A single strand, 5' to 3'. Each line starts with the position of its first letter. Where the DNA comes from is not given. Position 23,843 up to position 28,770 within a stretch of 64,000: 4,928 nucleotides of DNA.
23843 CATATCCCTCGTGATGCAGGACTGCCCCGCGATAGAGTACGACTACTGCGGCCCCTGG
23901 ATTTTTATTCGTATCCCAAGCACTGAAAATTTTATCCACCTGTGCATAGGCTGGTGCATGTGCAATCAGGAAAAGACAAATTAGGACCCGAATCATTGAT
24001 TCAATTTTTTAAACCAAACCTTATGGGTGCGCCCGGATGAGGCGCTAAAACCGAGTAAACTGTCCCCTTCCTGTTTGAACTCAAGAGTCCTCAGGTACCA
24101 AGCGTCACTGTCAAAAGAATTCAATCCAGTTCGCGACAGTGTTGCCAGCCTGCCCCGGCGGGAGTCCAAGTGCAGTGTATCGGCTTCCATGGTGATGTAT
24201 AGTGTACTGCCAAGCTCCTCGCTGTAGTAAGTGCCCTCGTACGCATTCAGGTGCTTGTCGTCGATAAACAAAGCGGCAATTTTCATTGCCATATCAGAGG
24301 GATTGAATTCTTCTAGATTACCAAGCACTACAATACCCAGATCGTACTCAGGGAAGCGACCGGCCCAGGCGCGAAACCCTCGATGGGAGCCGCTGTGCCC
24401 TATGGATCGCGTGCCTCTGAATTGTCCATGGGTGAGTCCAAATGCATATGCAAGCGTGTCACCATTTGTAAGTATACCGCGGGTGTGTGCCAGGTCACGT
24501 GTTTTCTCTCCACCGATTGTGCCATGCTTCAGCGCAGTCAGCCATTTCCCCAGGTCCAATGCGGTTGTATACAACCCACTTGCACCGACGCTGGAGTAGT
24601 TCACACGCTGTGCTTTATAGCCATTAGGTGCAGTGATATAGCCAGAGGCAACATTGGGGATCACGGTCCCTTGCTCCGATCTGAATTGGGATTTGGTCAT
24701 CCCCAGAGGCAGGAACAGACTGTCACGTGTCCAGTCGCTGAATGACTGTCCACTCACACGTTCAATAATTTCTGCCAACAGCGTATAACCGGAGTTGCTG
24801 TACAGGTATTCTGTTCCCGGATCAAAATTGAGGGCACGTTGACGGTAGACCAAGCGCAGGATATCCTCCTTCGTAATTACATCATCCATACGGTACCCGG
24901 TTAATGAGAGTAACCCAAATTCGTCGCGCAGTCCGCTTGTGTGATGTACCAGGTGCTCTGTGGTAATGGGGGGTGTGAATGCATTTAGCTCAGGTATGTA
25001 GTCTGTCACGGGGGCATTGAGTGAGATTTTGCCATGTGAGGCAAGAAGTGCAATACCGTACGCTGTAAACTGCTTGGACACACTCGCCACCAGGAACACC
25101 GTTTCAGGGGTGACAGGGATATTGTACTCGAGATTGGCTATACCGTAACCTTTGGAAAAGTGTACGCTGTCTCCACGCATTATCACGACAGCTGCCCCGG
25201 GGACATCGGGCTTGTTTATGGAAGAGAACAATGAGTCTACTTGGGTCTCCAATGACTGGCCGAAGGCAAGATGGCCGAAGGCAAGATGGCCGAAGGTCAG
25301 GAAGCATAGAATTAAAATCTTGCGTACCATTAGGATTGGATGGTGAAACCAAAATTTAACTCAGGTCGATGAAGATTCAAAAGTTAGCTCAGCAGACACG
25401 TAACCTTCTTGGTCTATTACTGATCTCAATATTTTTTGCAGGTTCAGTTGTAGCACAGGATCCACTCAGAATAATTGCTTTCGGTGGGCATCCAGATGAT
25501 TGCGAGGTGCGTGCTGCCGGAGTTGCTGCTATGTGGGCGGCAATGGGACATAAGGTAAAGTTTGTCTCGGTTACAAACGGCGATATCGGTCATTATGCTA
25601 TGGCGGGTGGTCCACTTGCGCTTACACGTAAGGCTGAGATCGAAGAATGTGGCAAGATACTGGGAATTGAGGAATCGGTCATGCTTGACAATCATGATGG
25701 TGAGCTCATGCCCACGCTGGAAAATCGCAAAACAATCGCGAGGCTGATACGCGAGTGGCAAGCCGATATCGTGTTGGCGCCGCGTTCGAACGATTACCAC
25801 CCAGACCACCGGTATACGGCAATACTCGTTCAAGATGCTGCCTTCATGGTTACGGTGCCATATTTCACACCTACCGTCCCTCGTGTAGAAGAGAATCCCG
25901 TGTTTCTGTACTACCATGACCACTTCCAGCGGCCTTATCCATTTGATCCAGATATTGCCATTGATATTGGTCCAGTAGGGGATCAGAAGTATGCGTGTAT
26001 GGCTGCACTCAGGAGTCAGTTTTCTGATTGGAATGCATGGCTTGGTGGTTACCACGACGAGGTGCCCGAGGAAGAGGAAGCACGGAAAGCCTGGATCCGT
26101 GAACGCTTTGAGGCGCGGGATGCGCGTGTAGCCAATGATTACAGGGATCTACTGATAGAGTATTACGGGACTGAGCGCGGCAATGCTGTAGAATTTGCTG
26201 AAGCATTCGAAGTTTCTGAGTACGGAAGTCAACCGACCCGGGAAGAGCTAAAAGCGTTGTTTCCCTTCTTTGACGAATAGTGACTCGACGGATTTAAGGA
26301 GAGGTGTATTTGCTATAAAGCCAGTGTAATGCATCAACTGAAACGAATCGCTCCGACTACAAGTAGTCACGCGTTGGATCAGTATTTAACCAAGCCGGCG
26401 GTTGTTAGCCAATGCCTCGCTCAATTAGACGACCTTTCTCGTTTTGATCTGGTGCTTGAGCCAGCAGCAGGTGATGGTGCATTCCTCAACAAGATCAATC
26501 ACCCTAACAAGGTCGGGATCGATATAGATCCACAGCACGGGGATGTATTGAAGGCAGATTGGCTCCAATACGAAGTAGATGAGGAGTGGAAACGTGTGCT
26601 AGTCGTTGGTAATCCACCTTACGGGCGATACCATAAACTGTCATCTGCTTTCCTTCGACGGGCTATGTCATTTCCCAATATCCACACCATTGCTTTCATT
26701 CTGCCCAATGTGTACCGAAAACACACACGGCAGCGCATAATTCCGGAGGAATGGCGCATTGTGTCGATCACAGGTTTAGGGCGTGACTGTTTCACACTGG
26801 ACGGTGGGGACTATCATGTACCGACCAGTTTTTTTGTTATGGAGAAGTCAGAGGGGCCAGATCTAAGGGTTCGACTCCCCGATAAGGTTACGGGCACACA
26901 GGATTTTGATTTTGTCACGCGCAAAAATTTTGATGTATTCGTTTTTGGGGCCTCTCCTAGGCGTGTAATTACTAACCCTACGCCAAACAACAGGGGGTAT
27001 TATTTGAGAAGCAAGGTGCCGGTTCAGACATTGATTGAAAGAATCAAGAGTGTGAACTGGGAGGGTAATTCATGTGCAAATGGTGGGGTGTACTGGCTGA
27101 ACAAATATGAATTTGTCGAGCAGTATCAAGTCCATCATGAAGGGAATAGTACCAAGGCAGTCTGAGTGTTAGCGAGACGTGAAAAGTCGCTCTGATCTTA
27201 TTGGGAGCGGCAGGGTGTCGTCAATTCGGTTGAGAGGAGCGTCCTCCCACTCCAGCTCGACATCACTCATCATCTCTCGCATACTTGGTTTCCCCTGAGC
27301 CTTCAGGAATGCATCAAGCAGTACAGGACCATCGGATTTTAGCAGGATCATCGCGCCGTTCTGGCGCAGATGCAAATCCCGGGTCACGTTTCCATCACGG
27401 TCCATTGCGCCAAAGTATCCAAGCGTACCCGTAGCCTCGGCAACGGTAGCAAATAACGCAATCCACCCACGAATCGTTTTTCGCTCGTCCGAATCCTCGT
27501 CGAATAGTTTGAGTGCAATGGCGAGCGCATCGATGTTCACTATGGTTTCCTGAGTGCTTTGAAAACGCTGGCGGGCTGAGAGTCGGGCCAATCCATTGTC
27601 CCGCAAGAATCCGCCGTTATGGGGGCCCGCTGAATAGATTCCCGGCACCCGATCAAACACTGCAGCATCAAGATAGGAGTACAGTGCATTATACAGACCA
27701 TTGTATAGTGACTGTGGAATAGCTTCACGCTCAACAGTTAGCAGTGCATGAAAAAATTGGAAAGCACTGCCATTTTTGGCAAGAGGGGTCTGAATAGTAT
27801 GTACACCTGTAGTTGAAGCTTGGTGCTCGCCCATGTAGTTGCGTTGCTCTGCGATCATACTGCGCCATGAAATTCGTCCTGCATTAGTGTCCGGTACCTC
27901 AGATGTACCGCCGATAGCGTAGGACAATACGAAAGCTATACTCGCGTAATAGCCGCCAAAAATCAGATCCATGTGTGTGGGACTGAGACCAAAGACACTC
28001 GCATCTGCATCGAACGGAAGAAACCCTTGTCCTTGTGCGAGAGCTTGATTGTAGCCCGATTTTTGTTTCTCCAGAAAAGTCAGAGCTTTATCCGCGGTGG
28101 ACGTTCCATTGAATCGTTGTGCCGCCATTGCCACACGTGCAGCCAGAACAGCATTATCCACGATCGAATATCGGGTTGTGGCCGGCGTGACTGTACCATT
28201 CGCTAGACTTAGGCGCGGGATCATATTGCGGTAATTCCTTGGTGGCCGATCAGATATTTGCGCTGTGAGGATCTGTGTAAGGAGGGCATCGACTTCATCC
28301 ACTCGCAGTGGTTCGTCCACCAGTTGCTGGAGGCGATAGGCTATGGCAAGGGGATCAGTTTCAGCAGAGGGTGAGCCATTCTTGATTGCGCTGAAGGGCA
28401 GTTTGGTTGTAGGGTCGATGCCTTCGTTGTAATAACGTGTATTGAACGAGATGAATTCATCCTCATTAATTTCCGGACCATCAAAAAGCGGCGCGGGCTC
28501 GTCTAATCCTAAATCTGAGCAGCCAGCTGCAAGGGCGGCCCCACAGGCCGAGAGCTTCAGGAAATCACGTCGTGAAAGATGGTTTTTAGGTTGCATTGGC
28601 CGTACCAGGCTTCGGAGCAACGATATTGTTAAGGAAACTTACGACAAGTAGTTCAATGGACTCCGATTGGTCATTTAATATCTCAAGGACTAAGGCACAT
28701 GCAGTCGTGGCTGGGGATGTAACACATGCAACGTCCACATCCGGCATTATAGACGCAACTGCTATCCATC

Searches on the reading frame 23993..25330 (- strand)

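Call 6: search_protein_families(library=pfam, proteins=[window:23993-25330:-], max_evalue=0.001)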
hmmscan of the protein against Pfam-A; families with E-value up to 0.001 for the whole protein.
window:23993-25330:- (445 aa): 2 families
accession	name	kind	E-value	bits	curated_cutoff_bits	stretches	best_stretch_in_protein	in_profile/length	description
PF00144.29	Beta-lactamase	-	2.1e-65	221.5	27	1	36-352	6-323/329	Beta-lactamase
PF11954.13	DUF3471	-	0.00034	21.4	29.3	1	357-440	8-88/103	Domain of unknown function (DUF3471)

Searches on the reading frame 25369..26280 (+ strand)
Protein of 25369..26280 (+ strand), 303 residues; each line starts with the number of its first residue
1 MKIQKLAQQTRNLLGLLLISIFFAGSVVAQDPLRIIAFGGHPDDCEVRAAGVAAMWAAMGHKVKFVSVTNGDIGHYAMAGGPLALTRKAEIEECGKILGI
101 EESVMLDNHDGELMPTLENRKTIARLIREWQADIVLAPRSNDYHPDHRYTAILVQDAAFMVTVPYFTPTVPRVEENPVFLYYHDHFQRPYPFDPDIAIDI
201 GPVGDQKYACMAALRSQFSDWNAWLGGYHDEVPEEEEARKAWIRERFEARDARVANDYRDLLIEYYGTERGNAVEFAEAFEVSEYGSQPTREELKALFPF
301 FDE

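Call 6: search_protein_families(library=pfam, proteins=[window:25369-26280:+], max_evalue=0.001)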
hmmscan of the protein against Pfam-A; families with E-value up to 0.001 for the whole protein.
window:25369-26280:+ (303 aa): 1 family
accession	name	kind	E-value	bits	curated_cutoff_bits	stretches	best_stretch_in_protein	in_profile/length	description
PF02585.22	PIG-L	-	1.4e-23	84.2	28.2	1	37-157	2-128/129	GlcNAc-PI de-N-acetylase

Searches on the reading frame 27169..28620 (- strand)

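Call 7: search_protein_families(library=pfam, proteins=[window:27169-28620:-], max_evalue=0.001)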
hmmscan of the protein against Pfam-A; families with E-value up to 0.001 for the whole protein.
window:27169-28620:- (483 aa): 1 family
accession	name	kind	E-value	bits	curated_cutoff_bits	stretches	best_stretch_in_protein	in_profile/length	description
PF10518.14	TAT_signal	-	0.00083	19.6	22.7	0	14-32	1-19/21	TAT (twin-arginine translocation) pathway signal sequence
